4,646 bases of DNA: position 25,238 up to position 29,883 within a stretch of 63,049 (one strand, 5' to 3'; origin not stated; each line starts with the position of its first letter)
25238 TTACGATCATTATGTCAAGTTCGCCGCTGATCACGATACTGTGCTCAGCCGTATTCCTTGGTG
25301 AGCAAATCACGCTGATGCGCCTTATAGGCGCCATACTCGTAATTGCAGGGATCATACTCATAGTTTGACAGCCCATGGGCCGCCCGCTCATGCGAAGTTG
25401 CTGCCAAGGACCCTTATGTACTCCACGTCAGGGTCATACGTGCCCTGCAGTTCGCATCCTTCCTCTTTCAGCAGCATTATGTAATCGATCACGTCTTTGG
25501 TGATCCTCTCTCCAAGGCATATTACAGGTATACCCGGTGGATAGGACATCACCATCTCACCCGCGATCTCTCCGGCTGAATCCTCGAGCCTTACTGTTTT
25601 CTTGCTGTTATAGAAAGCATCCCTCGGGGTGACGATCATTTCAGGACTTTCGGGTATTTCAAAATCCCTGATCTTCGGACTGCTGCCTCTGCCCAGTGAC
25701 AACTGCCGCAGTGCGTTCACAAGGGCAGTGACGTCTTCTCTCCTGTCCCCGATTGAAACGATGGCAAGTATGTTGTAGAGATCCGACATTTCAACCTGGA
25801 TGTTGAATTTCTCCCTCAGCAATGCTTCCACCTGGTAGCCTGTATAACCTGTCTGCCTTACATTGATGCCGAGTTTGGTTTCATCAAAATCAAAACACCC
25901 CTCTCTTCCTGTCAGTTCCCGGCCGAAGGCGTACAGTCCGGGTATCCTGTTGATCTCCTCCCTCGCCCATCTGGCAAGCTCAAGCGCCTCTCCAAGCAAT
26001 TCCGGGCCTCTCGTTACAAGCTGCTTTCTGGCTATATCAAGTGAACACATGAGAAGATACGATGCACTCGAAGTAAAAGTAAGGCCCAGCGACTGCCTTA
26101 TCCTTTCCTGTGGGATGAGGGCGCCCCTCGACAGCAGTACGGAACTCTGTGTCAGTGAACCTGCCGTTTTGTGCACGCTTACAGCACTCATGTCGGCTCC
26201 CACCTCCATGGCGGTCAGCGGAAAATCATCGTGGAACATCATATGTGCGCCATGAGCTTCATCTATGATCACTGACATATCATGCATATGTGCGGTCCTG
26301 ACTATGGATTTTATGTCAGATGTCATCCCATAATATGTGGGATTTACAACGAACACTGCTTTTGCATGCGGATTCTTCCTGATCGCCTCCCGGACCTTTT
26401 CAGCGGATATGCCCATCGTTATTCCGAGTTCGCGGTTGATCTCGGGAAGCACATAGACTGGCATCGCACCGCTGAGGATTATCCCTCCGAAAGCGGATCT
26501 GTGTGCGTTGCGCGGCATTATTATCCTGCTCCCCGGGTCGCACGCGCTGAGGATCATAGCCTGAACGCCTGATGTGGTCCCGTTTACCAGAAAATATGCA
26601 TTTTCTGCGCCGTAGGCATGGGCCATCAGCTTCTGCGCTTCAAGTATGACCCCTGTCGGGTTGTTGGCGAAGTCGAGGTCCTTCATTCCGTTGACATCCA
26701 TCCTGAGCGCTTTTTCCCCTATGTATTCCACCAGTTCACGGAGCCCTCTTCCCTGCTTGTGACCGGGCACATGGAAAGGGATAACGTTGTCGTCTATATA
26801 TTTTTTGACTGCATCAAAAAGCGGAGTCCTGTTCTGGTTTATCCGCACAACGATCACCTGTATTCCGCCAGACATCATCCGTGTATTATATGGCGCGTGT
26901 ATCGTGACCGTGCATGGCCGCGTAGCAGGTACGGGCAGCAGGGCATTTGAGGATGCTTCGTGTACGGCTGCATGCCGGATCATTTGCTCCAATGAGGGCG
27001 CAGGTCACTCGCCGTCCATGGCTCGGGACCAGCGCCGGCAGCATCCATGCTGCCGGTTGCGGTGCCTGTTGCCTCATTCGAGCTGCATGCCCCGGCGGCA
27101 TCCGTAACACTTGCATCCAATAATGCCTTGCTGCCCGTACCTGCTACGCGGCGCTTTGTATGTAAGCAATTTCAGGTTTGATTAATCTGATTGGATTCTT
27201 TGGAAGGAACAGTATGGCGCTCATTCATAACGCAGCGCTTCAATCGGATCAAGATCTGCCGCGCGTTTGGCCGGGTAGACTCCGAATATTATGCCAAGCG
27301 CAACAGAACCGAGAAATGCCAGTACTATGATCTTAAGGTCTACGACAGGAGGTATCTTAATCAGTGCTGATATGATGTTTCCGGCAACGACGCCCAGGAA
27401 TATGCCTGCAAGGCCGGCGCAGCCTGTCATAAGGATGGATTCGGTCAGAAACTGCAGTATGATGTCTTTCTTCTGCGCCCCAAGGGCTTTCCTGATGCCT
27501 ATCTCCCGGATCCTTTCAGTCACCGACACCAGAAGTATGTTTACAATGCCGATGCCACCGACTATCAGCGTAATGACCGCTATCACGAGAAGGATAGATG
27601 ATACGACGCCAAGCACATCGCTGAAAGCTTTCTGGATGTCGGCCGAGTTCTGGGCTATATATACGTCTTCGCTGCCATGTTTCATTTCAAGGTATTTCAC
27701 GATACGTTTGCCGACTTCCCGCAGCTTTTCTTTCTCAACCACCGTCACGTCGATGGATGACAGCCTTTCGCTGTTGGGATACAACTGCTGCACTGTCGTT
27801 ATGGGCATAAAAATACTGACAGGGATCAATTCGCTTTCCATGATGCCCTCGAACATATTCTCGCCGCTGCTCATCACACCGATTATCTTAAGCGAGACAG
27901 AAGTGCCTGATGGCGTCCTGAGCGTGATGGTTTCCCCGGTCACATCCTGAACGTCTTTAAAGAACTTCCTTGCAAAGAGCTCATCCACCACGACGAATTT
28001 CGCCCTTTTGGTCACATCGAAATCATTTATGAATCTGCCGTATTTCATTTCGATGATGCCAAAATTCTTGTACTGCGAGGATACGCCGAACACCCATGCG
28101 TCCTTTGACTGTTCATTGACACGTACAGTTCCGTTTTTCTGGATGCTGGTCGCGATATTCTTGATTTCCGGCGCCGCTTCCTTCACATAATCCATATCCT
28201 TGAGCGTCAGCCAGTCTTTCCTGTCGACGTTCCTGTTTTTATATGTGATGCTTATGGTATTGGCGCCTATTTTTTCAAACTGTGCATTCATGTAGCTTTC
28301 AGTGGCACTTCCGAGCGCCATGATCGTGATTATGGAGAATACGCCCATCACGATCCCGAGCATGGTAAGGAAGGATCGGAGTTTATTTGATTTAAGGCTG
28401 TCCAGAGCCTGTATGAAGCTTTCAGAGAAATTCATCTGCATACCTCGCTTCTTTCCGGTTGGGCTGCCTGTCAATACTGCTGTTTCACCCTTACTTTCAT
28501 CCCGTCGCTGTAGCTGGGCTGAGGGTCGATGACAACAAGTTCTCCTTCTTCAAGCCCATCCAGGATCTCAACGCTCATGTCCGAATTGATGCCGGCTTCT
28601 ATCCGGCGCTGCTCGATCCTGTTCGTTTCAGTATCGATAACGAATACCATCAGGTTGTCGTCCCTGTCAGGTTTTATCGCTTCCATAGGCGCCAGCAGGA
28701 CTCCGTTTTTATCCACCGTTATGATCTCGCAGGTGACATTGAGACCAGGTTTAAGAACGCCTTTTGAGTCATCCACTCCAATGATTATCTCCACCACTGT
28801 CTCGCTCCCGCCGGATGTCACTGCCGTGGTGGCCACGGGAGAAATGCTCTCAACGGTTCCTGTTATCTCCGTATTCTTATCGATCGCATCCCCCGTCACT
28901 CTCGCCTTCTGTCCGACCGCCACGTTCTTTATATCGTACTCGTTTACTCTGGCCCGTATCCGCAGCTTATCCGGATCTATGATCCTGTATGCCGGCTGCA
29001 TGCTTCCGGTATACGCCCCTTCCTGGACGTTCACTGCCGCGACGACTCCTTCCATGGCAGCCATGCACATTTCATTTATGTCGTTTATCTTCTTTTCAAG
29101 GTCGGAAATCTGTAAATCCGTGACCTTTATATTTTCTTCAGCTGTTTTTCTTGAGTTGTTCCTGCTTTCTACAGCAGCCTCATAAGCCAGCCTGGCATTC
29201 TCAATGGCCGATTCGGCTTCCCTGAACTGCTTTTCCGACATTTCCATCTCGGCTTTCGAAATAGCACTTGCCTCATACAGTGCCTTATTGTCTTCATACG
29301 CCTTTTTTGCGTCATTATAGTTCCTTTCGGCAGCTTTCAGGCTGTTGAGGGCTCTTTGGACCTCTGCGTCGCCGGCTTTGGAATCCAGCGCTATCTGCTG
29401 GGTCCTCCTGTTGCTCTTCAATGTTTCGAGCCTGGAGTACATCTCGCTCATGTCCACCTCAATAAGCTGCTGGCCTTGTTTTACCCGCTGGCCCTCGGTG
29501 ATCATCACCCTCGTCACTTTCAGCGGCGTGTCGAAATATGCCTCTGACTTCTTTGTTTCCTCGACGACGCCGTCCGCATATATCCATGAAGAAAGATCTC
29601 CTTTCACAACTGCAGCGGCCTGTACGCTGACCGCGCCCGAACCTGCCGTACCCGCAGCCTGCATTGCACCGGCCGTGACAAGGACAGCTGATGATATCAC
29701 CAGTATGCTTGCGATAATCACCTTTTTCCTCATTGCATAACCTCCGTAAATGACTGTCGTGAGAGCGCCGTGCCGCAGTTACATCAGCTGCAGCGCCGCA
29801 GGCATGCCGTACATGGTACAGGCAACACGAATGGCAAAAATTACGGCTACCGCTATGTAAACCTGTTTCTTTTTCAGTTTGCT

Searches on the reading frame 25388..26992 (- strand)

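Call 35: search_protein_families(library=pfam, proteins=[window:25388-26992:-])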
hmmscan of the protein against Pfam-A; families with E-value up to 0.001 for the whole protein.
window:25388-26992:- (534 aa): 7 families
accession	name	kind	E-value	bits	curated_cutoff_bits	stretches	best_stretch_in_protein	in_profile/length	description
PF01276.26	OKR_DC_1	-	4.4e-80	269.9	27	2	56-370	1-340/417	Orn/Lys/Arg decarboxylase, major domain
PF03711.20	OKR_DC_1_C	-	6.2e-11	43.2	24.2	1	449-513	44-115/132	Orn/Lys/Arg decarboxylase, C-terminal domain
PF01041.23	DegT_DnrJ_EryC1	-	6.9e-11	42.4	19.8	1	123-254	33-155/360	DegT/DnrJ/EryC1/StrS aminotransferase family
PF00155.27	Aminotran_1_2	-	1.9e-07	31.1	19.7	1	112-266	40-207/361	Aminotransferase class I and II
PF01053.26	Cys_Met_Meta_PP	-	2.8e-07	29.9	27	1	110-275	50-198/381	Cys/Met metabolism PLP-dependent enzyme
PF01212.27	Beta_elim_lyase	-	1.1e-06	28.6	27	1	117-309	35-233/288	Beta-eliminating lyase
PF00266.25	Aminotran_5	-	1.6e-06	27.8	21.5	1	107-278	36-204/371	Aminotransferase class-V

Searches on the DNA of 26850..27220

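Call 10: search_rna_families(source=window, start=26850, end=27220, threshold=evalue, max_evalue=10, show_alignments=1)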
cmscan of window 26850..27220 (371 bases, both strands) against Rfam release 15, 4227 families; matches with E-value up to 10: 6.
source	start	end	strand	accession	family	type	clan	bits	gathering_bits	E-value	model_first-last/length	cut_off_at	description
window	26909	27162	+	RF04104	MIR918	Gene; miRNA;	-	44.7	268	9.2e-07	1-265/265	no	MIR918 microRNA precursor family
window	26965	27106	-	RF01731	TwoAYGGAY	Cis-reg;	CL00106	38.5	43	8.4e-05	1-168/168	no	TwoAYGGAY RNA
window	27137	27197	+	RF02087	Yar_3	Gene; lncRNA;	-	11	50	2.2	1-67/67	no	Yellow-achaete intergenic RNA conserved region 3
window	26850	26888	-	RF00441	snoZ242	Gene; snRNA; snoRNA; CD-box;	-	10.2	90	4.1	1-39/198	3'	Small nucleolar RNA Z242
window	27166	27188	-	RF01977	HOTAIRM1_3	Gene; lncRNA;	-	9.8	37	7.3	34-59/59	no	HOX antisense intergenic RNA myeloid 1 conserved region 3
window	26923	27143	-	RF01390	isrG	Gene; sRNA;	-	7.3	100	9.3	1-279/279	no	isrG Hfq binding RNA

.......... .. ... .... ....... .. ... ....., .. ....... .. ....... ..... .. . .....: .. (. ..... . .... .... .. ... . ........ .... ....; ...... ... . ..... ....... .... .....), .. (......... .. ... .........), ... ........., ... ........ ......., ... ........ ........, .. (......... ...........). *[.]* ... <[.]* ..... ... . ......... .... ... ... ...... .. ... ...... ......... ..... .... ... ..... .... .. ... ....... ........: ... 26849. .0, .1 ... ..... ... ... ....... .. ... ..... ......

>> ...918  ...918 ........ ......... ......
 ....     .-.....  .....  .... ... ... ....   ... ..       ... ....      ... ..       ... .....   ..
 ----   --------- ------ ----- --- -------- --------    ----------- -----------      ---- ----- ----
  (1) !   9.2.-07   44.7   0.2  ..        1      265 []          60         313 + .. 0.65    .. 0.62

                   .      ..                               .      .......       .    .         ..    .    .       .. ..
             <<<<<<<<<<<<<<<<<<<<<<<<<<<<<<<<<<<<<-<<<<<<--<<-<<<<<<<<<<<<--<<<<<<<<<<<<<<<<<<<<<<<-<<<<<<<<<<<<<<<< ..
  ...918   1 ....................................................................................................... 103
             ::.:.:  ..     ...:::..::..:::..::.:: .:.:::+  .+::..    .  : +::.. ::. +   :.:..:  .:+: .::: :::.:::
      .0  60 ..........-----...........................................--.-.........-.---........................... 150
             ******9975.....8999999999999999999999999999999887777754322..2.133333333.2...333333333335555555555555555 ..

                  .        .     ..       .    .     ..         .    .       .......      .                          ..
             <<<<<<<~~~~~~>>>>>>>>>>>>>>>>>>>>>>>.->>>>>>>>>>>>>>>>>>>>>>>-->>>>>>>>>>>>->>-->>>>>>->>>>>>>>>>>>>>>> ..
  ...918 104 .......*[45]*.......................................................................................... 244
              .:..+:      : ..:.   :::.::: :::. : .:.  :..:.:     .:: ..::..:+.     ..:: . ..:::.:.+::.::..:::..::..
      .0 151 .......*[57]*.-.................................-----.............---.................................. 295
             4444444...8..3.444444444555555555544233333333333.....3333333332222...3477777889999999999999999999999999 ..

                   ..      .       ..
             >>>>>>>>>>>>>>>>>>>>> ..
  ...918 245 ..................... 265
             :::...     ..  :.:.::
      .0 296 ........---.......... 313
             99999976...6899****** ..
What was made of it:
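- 26965..27106 (-): Copy 2 match to the full TwoAYGGAY model (positions 1-168): both AYGGAY hairpins plus part of the P1 stem. Rfam RF01731, 38.5 bits, E 8.4e-5 (call 10).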

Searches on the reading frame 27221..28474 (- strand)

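Call 35: search_protein_families(library=pfam, proteins=[window:27221-28474:-])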
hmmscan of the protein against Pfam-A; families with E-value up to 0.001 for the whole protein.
window:27221-28474:- (417 aa): 2 families
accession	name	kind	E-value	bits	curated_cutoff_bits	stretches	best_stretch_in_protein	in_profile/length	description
PF12704.14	MacB_PCD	-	1.7e-33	117.1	27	1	34-259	1-205/207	MacB-like periplasmic core domain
PF02687.27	FtsX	-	7.1e-21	74.9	25.5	1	297-408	2-118/120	FtsX-like permease C-terminal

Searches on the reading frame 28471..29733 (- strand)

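Call 35: search_protein_families(library=pfam, proteins=[window:28471-29733:-])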
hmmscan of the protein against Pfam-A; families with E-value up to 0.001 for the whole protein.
window:28471-29733:- (420 aa): 3 families
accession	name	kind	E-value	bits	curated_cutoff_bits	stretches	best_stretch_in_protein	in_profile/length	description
PF13437.12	HlyD_3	-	4e-15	56.9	22.2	1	227-330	6-106/106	HlyD family secretion protein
PF16576.10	HlyD_D23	-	6.4e-15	55.4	30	1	72-330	29-211/214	Barrel-sandwich domain of CusB or HlyD membrane-fusion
PF13533.13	Biotin_lipoyl_2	-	4.9e-07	29.9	29.8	1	72-94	10-32/32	Biotin-lipoyl like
